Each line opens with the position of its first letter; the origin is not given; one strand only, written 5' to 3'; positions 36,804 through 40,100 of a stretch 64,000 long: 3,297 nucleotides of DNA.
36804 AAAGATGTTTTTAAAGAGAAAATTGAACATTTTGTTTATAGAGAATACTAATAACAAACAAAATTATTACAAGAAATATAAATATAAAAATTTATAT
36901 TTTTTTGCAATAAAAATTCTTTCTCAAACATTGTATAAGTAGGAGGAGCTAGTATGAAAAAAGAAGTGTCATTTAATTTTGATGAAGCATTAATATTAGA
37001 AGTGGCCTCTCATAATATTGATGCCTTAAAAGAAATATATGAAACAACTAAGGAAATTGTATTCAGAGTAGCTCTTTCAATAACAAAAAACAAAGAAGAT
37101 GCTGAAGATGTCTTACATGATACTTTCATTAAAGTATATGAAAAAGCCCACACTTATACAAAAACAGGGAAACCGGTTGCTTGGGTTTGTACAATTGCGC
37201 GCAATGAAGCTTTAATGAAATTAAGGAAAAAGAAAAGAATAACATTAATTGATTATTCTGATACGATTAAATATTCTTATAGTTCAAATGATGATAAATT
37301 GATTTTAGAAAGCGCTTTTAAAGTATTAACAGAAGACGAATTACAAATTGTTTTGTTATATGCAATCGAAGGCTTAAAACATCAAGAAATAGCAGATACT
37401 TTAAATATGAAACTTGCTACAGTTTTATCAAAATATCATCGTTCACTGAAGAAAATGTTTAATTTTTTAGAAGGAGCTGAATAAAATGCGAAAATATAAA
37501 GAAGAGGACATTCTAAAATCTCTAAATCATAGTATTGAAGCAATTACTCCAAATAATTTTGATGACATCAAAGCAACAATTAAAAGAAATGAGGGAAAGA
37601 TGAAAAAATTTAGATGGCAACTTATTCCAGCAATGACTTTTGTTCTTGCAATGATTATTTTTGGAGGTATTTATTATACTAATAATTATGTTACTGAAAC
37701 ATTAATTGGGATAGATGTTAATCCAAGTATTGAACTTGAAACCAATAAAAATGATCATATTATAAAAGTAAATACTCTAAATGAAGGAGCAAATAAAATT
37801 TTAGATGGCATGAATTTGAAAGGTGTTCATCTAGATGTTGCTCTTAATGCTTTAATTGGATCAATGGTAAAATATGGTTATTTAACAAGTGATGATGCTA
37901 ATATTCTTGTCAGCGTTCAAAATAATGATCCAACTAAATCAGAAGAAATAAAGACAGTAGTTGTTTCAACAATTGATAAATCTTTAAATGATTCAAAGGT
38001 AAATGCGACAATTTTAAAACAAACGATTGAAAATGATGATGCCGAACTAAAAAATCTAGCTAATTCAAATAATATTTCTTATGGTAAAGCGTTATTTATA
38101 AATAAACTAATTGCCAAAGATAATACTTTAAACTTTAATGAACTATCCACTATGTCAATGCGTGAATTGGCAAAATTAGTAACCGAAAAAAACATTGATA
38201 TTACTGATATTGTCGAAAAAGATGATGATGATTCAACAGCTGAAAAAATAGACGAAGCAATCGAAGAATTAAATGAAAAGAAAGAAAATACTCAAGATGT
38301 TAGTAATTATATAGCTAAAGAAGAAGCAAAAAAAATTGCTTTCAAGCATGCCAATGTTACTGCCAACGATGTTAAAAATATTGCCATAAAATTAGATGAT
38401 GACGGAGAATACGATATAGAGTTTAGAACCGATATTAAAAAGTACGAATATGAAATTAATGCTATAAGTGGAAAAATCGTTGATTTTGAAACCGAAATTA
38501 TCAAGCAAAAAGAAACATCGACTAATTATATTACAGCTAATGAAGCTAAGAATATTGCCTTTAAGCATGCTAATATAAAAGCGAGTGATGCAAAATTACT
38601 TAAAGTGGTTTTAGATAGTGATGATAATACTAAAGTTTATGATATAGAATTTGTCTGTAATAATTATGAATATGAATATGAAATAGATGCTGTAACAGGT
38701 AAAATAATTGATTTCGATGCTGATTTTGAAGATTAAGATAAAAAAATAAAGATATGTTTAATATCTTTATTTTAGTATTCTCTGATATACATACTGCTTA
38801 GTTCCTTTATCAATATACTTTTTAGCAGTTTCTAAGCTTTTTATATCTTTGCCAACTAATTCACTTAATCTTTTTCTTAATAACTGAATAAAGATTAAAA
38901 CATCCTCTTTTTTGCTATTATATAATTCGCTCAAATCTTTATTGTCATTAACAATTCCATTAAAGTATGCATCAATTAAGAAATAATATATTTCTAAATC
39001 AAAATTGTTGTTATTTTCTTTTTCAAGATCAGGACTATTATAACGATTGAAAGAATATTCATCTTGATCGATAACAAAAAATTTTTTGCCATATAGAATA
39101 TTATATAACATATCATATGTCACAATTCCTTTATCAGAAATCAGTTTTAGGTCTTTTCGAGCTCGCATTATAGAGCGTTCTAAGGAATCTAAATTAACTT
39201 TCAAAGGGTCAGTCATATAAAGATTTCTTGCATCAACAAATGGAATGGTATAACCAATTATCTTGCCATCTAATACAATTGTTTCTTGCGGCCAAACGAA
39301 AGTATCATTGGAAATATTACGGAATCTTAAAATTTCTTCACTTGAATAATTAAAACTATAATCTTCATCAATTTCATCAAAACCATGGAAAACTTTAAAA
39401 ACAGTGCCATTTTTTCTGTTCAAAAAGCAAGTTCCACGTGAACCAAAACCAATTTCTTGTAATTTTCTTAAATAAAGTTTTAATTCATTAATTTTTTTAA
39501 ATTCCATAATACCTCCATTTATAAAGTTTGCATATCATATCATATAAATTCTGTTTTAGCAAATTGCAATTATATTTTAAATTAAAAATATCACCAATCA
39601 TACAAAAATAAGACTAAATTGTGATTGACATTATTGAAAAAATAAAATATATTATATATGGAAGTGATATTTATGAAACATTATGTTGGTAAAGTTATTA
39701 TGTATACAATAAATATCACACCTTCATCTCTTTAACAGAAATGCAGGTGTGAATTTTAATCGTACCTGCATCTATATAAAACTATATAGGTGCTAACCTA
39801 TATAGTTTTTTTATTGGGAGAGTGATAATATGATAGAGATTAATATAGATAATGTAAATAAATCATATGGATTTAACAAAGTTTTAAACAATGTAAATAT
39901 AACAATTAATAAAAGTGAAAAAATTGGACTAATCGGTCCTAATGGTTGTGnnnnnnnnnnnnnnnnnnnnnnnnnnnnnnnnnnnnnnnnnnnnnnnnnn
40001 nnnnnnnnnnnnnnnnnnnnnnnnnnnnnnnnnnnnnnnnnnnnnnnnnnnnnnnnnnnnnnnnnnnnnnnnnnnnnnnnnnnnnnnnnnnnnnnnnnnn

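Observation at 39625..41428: Leader-peptide attenuator upstream of an ABC-F ATPase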

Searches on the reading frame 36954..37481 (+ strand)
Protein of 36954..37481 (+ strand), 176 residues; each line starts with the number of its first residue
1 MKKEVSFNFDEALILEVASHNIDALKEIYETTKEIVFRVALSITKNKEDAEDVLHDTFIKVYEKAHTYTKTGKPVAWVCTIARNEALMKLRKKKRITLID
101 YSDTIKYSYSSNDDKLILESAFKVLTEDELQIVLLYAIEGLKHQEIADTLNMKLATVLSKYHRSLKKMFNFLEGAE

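Call 89: search_protein_families(library=pfam, max_evalue=0.001, proteins=[window:36954-37481:+])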
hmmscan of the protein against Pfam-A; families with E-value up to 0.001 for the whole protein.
window:36954-37481:+ (176 aa): 3 families
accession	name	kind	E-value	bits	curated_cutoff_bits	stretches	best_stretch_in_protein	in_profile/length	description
PF04542.20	Sigma70_r2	-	2.6e-16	59.6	24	1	29-95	2-70/71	Sigma-70 region 2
PF08281.18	Sigma70_r4_2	-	1e-10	41.5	25.7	1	117-168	3-54/54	Sigma-70, region 4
PF04545.22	Sigma70_r4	-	2.3e-07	30.7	24.1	1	121-168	1-48/50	Sigma-70, region 4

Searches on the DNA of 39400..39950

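Call 5: search_rna_families(source=window, start=39400, end=39950, threshold=evalue, max_evalue=10)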
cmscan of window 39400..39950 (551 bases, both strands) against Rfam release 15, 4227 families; matches with E-value up to 10: 8.
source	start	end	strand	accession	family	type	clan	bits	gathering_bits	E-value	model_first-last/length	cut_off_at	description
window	39715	39817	+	RF04312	trpB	Cis-reg;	-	30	59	0.033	1-107/107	no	trpB ncRNA motif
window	39718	39823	-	RF01816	RsaA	Gene; sRNA;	-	28.6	50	0.0083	1-134/134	no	RNA Staph. aureus A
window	39704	39763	-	RF04154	mir-1277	Gene; miRNA;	-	21.1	81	0.27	1-78/78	no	mir-1277 microRNA precursor family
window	39772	39812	-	RF04158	mir-568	Gene; miRNA;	-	19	75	2.3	1-93/93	no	mir-568 microRNA precursor family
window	39705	39764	-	RF02021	mir-3179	Gene; miRNA;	-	18.3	90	1.1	1-84/84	no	mir-3179 microRNA precursor family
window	39774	39814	+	RF04213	MIR7807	Gene; miRNA;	-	15.2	90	4.1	1-134/134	no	MIR7807 microRNA precursor family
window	39740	39811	+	RF00265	SNORA69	Gene; snRNA; snoRNA; HACA-box;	-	15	47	7.2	1-132/132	no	Small nucleolar RNA SNORA69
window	39696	39809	+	RF02578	tsr25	Gene; sRNA;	-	14.6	63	1.2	1-181/181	no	S. aureus tsr25 small RNA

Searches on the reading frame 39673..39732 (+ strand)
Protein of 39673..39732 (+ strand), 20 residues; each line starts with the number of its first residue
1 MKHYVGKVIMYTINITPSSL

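Call 47: search_protein_families(library=ncbifam, max_evalue=1, proteins=[window:39673-39732:+])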
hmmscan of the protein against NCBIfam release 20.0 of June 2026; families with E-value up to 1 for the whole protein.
seq(20 aa): 0 families
